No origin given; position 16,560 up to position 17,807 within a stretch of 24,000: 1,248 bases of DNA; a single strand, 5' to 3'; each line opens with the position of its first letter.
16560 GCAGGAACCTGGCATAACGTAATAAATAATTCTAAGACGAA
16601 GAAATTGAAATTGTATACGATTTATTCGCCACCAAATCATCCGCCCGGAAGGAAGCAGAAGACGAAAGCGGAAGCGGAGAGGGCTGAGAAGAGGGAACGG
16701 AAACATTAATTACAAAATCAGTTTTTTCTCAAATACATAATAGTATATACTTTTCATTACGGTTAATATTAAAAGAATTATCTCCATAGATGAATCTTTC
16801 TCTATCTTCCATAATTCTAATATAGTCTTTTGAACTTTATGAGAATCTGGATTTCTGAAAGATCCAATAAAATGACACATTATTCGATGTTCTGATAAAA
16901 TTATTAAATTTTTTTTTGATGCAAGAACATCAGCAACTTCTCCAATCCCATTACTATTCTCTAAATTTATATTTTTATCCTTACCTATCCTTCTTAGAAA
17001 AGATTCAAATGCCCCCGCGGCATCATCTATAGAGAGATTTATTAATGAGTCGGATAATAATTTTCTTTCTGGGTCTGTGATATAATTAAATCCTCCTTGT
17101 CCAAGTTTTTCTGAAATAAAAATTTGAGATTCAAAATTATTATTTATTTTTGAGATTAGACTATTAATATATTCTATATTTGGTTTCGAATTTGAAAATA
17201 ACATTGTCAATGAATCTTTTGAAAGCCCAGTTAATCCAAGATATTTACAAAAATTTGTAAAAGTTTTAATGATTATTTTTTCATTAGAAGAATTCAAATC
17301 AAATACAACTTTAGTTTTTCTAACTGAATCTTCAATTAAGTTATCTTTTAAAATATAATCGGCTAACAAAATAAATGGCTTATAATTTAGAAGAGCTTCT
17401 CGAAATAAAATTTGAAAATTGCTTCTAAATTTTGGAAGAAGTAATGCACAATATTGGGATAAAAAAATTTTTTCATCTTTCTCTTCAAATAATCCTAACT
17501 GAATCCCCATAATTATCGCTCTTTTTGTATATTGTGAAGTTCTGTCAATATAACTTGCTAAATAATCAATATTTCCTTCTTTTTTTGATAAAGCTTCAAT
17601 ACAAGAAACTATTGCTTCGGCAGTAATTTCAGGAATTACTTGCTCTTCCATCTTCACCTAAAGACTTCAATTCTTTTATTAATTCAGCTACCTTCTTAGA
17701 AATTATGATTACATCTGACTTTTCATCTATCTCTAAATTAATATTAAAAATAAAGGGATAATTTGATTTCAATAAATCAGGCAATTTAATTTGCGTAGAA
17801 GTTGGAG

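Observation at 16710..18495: AT-rich two-gene wHTH + HEPN (RNPDSH) cassette directly downstream of the Lhr helicase: candidate uncharacterised defence or toxin module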

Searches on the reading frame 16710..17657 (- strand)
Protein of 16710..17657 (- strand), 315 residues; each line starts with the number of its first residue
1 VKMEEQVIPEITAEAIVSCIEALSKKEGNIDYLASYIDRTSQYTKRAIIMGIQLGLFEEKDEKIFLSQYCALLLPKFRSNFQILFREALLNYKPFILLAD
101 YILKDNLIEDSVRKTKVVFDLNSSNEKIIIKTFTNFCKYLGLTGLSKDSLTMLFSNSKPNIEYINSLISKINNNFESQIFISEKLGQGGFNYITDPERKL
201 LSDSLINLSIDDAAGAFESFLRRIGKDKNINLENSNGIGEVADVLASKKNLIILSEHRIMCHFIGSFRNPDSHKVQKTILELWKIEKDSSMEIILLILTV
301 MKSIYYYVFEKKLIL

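Call 3: search_protein_families(library=pfam, proteins=[window:16710-17657:-], max_evalue=1)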
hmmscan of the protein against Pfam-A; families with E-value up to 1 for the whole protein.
window:16710-17657:- (315 aa): 1 family
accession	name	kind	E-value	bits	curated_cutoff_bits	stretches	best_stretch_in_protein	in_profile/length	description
PF03791.18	KNOX2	-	0.098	12.6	27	1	65-89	11-34/48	KNOX2 domain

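Call 4: search_protein_families(library=ncbifam, proteins=[window:16710-17657:-], max_evalue=1)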
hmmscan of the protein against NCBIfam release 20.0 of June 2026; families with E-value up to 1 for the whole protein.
window:16710-17657:- (315 aa): 0 families

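Call 5: search_protein_families(library=padloc, proteins=[window:16710-17657:-], max_evalue=1)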
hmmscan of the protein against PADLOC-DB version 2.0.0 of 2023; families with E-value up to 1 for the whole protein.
window:16710-17657:- (315 aa): 0 families

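Call 6: find_homologous_proteins(query=window:16710-17657:-, max_evalue=0.01)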
Query window:16710-17657:- (315 aa): 14 proteins with E <= 0.01 among 4955 candidates.
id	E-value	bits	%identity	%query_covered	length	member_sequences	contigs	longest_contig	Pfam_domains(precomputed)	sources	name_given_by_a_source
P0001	2.4e-196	669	100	99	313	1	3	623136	-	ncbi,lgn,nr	ncbi:MAG: hypothetical protein PHQ66_02460 [Candidatus Nanoarchaeia archaeon]|nr:hypothetical protei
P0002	4.3e-117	408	62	98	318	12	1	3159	-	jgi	jgi:hypothetical protein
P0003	3.0e-106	373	58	99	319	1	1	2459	-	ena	-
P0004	2.0e-101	357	56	98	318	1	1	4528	-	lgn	-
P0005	6.7e-95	336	53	98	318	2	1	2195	-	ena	-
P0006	7.4e-95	336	53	98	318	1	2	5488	-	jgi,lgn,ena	-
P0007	1.0e-94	335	55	98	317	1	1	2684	-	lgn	-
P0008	4.3e-92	326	52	97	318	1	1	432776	-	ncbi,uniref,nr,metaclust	ncbi:hypothetical protein [Methanolacinia paynteri]|uniref:hypothetical protein n=1 Tax=Methanolacin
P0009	3.2e-90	320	54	98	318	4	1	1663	-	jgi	-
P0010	4.7e-88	313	51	98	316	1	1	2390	-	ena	-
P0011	2.4e-86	308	51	98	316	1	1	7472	-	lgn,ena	-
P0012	1.2e-81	292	46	99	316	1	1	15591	-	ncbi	ncbi:MAG: hypothetical protein ABIE94_01050 [archaeon]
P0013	2.9e-80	288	44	99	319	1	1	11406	-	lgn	-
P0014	1.4e-75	272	44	98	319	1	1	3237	-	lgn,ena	-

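Call 13: search_solved_structures(query=A1, max_evalue=10, show_alignments=3)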
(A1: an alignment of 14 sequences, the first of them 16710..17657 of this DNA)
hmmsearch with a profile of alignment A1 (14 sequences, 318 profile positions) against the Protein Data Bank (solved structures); distinct sequences matched with E-value up to 10: 10.
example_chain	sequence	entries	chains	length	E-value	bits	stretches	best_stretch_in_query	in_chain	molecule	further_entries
9fqr_Pk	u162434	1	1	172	0.086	15.1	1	88-156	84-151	Centrin-2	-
9d2f_S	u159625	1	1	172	0.15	14.3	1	88-156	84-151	Centrin-2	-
2obh_A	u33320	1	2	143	0.17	14.1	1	88-155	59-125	Centrin-2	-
3qrx_A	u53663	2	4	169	0.25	13.6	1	89-159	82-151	Centrin | Caltractin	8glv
28js_K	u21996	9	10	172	0.28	13.4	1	88-155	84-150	Centrin-2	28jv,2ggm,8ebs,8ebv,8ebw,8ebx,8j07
1m39_A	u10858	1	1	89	0.3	13.3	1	89-156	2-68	Caltractin, isoform 1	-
3kf9_A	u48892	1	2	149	0.39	12.9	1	88-156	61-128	Caltractin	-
8osi_A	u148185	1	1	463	0.75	12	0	89-156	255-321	mNeonGreen,Calmodulin,Contig An16c0100, genomic contig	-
6hcs_A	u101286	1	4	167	0.92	11.7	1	89-158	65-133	Calmodulin-1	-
1y6w_A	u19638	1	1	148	1.3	11.2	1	88-156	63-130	Calmodulin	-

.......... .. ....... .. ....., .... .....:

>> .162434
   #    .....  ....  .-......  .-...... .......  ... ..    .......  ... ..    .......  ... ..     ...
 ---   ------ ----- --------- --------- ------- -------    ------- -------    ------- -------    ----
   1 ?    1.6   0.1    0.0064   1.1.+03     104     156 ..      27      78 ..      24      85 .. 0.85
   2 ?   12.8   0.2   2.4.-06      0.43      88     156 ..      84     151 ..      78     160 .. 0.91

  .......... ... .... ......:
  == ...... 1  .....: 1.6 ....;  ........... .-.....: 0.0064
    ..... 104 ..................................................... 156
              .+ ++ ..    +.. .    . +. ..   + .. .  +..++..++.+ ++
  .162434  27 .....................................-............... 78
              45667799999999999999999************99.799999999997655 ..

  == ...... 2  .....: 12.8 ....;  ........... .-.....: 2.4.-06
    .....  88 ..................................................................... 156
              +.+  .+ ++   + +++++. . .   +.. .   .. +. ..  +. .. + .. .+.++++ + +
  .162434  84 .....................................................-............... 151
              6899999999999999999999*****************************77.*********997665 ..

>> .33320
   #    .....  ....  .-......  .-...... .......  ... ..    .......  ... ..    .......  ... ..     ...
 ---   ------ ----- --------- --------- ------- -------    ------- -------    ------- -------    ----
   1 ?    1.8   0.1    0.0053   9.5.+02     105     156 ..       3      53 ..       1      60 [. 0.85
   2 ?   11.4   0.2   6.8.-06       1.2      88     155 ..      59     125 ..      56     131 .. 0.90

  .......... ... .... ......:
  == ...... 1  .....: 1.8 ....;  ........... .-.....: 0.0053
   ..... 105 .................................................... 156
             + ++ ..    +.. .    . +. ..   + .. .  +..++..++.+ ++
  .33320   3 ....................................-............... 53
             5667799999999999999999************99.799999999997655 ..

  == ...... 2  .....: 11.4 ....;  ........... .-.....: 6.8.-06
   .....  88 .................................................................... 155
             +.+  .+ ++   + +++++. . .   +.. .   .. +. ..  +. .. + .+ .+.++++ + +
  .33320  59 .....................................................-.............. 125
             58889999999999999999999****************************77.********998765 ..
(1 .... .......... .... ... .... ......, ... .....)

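Call 14: find_encoding_contigs(protein=P0008, flank=10000, max_places=3)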
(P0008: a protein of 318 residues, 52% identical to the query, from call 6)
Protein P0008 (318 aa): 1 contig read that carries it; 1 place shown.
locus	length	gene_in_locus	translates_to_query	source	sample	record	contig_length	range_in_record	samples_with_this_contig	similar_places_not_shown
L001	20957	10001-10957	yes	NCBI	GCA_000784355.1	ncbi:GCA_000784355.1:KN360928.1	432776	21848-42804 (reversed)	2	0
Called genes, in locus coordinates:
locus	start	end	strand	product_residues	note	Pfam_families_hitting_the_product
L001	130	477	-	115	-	PF00543:P-II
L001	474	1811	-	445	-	PF00909:Ammonium_transp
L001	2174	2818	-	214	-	PF09888:DUF2115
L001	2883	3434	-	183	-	-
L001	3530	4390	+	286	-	PF00561:Abhydrolase_1, PF12146:Hydrolase_4, PF12697:Abhydrolase_6 (faint)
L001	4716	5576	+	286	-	PF00561:Abhydrolase_1, PF12146:Hydrolase_4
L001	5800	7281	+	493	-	PF04055:Radical_SAM, PF13353:Fer4_12, PF13186:SPASM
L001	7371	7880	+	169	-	PF06445:GyrI-like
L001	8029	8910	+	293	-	PF04072:LCM (weak)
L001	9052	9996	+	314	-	-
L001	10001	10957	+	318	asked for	-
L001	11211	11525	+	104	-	-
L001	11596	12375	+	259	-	PF14268:YoaP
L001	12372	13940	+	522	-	-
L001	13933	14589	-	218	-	PF12697:Abhydrolase_6, PF00561:Abhydrolase_1 (weak)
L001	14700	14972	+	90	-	PF13740:ACT_6, PF01842:ACT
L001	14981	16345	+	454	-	PF05167:DUF711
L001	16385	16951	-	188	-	PF13847:Methyltransf_31, PF08241:Methyltransf_11, PF08242:Methyltransf_12 (weak), PF13649:Methyltransf_25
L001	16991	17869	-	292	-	PF04240:Caroten_synth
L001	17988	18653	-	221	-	PF02525:Flavodoxin_2, PF03358:FMN_red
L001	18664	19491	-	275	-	PF00037:Fer4 (weak), PF12797:Fer4_2 (faint), PF12837:Fer4_6 (faint), PF13237:Fer4_10, PF12838:Fer4_7, PF13187:Fer4_9, PF00037:Fer4 (weak), PF00881:Nitroreductase, +5 more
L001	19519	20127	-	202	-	PF01613:Flavin_Reduct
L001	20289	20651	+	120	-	PF01638:HxlR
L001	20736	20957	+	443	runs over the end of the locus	-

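Call 15: find_encoding_contigs(protein=P0012, flank=10000, max_places=3)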
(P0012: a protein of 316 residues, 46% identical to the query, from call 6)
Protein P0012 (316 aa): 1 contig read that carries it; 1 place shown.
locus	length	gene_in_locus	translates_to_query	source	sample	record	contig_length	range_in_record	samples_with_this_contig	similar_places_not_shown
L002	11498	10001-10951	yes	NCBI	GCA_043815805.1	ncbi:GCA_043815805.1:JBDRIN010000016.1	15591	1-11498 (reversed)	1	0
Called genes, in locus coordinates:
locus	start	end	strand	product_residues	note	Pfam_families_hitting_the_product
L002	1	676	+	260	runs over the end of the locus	PF00491:Arginase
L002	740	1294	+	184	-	-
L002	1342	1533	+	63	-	PF00833:Ribosomal_S17e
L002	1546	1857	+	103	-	PF01918:Alba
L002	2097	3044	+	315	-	PF00535:Glycos_transf_2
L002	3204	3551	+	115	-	PF09685:MamF_MmsF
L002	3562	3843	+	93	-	PF13828:DUF4190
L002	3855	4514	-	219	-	PF00270:DEAD, PF04851:ResIII, PF22527:DEXQc_Suv3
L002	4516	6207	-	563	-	PF03485:Arg_tRNA_synt_N, PF00750:tRNA-synt_1d, PF05746:DALR_1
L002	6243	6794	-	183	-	PF01092:Ribosomal_S6e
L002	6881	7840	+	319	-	PF17835:NOG1_N, PF00009:GTP_EFTU (faint), PF01926:MMR_HSR1, PF02421:FeoB_N, PF06858:NOG1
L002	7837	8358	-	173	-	PF00252:Ribosomal_L16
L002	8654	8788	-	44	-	-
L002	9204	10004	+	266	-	-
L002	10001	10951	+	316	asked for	-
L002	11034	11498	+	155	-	?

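Call 16: find_encoding_contigs(protein=P0013, flank=10000, max_places=3)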
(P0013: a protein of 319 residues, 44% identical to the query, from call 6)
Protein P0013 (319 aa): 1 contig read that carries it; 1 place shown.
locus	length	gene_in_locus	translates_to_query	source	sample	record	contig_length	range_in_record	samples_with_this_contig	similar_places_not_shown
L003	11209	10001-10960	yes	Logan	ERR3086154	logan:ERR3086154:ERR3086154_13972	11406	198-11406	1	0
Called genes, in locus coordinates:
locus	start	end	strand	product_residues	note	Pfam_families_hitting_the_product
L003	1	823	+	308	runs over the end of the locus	-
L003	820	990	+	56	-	-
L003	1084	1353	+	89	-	-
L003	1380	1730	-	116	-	PF13560:HTH_31, PF01381:HTH_3, PF13443:HTH_26 (weak)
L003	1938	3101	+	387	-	PF10947:DUF2628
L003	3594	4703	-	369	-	-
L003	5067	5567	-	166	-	-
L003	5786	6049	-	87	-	-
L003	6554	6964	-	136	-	-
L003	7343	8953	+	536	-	PF00239:Resolvase, PF07508:Recombinase, PF13408:Zn_ribbon_recom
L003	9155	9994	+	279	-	-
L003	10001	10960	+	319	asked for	-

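Call 22: predict_structure(alignment_id=A1)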
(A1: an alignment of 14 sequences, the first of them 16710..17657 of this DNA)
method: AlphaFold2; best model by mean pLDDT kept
length: 315 residues; sequences in the alignment: 14
mean_pLDDT: 86.5   pTM: 0.52
mean pLDDT of the five models: 86.5, 85.5, 84.7, 84.4, 84.0
residues with pLDDT >= 90: 178; 70-90: 101; 50-70: 22; < 50: 14
segments of 3 or more residues with pLDDT < 50: 1-3, 273-280
pLDDT, mean of each block of 10 residues (from residue 1): 68 97 95 97 96 94 90 81 89 87 91 88 89 95 89 63 66 83 90 95 91 95 96 92 94 93 81 47 68 93 95 77
secondary structure, 60 per line:
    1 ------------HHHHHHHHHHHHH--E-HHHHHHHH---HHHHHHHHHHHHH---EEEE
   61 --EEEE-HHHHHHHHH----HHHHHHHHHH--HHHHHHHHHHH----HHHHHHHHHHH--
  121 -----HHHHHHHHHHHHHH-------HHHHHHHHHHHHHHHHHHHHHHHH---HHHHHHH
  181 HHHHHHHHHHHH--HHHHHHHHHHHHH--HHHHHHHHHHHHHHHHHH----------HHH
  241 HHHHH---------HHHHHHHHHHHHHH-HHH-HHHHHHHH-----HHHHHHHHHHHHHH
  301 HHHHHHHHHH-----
elements in order: H13-25 H30-37 H41-53 E57-60 E63-66 H68-76 H81-90 H93-103 H108-118 H126-139 H147-170 H174-192 H195-207 H210-227 H238-245 H255-268 H274-281 H287-310

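Call 26: search_protein_representatives(alignment_id=A1)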
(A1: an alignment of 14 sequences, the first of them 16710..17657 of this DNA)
Query: 14 sequences, 318 profile positions. Proteins with E-value up to 0.001 (for the whole library): 307; up to 1e-10: 224; up to 1e-30: 51. The best 150 are listed.
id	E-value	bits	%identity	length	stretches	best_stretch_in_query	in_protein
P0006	6.1e-157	538.1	-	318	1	2-318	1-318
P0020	1.6e-116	405.2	-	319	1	1-318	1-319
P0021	6.4e-78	278.4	-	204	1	113-318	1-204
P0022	2.1e-73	263.6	-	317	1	6-318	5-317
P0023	1.8e-70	254.0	-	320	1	4-318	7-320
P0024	2.0e-68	247.3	-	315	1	5-317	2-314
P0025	3.4e-63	230.1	-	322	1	1-317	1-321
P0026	5.3e-61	222.8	-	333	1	3-314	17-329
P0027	4.4e-60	219.8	-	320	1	1-315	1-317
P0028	3.2e-59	217.0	-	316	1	2-317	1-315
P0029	2.5e-57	210.8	-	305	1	27-318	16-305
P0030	1.4e-56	208.3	-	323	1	3-317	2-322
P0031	5.1e-53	196.6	-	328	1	9-316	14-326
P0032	2.5e-49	184.5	-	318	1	9-316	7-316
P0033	9.2e-48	179.3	-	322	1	3-314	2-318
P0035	9.7e-43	162.8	-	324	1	4-314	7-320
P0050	3.4e-35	138.1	-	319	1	13-317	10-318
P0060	4.9e-33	131.0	-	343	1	9-314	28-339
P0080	2.9e-29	118.5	-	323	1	6-314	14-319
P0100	6.5e-25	104.3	-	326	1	28-317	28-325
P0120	2.2e-22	95.9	-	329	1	2-313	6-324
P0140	5.3e-20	88.1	-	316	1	7-310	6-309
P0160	6.1e-18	81.4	-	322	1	6-299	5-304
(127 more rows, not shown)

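Call 30: fold_search(model_id=the predicted structure, library=pdb)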
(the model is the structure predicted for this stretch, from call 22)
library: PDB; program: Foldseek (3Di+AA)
matches with E <= 10: 1048; with E <= 0.001: 0
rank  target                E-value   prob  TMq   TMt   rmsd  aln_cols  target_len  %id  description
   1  8bir_A                9.1e-02  0.92  0.18  0.18  11.5       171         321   17  O-Methyltransferase Plu4895 in complex with SAH and AQ-256 (released 2023-03-08)
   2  8bif_D                1.0e-01  0.95  0.20  0.21  10.6       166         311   16  O-Methyltransferase Plu4892 in complex with SAH (released 2023-03-08)
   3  1r7j                  1.2e-01  1.00  0.20  0.61   8.4        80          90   19  Crystal structure of the DNA-binding protein Sso10a from Sulfolobus solfataricus (released 2004-07-20)
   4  5hsm                  1.2e-01  1.00  0.19  0.44  10.8       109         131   14  CRYSTAL STRUCTURE OF MYCOBACTERIUM TUBERCULOSIS MARR FAMILY PROTEIN RV2887 (released 2017-02-01)
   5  7clu_B                1.6e-01  0.99  0.20  0.21  12.0       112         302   16  PigF with SAH (released 2021-07-28)
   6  7clf_A                1.7e-01  0.98  0.21  0.20   9.7       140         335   16  PigF with SAH (released 2021-07-28)
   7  7ast_X                1.9e-01  0.20  0.16  0.12  26.4       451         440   12  Apo Human RNA Polymerase III (released 2020-12-23)
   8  1fx7_B                2.0e-01  0.94  0.17  0.24  12.2       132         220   11  CRYSTAL STRUCTURE OF THE IRON-DEPENDENT REGULATOR (IDER) FROM MYCOBACTERIUM TUBERCULOSIS (released 2001-03-07)
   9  3s2w_H                2.1e-01  0.99  0.20  0.42  12.1       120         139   18  The crystal structure of a MarR transcriptional regulator from Methanosarcina mazei Go1 (released 2011-06-22)
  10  6c5b_A                2.1e-01  0.97  0.21  0.20  10.4       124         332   14  Crystal Structure Analysis of LaPhzM (released 2018-03-21)
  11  8bij_A                2.1e-01  0.92  0.20  0.20  11.1       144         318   14  O-Methyltransferase Plu4894 (mutant I88M, W91L, C97Y, S142L, G146V, Y258M, L270F, S309Y) in complex with SAH (released 2023-03-08)
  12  4o5v                  2.2e-01  0.95  0.18  0.26  11.3       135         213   17  Crystal structure of T. acidophilum IdeR (released 2014-11-05)
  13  7clu_A                2.2e-01  0.92  0.20  0.19  11.6       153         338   15  PigF with SAH (released 2021-07-28)
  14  5yi0_A                2.3e-01  0.99  0.21  0.43  10.9       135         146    9  Structure of Lactococcus lactis ZitR, C30AH42A mutant (released 2017-12-06)
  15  1fx7_A                2.3e-01  0.93  0.17  0.23  12.2       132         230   13  CRYSTAL STRUCTURE OF THE IRON-DEPENDENT REGULATOR (IDER) FROM MYCOBACTERIUM TUBERCULOSIS (released 2001-03-07)
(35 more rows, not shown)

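Call 36: search_protein_families(library=pfam, alignment_id=A4, max_evalue=0.1)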
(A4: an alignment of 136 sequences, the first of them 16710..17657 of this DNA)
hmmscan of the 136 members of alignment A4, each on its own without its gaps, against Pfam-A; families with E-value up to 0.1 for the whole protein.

A. member 1, window:16710-17657:- (315 aa): 1 family
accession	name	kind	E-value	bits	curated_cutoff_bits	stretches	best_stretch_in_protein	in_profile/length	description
PF03791.18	KNOX2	-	0.098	12.6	27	0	65-89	11-34/48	KNOX2 domain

B. families by the number of members that match (of 136 scanned): 74 families (the first 25 are shown)
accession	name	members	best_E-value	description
PF13643.11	DUF4145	24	6.8e-05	Domain of unknown function (DUF4145)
PF09821.14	AAA_assoc_C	19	4e-06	C-terminal AAA-associated domain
PF12802.13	MarR_2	9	9.8e-05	MarR family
PF09339.16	HTH_IclR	8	2.1e-05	IclR helix-turn-helix domain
PF25213.1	HVO_A0261_N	5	7.3e-05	HVO_A0261 N-terminal domain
PF13730.12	HTH_36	5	0.00033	Helix-turn-helix domain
PF14355.11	Abi_C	3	0.012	Abortive infection C-terminus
PF14394.12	DUF4423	3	0.016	Domain of unknown function (DUF4423)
PF01047.28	MarR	3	0.035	MarR family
PF01978.25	TrmB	3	0.08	Sugar-specific transcriptional regulator TrmB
PF25212.1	HVO_A0114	2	0.001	HVO_A0114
PF13545.12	HTH_Crp_2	2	0.0049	Crp-like helix-turn-helix domain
PF23871.1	DUF7226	2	0.013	Domain of unknown function (DUF7226)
PF00392.27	GntR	2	0.016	Bacterial regulatory proteins, gntR family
PF08279.18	HTH_11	2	0.028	HTH domain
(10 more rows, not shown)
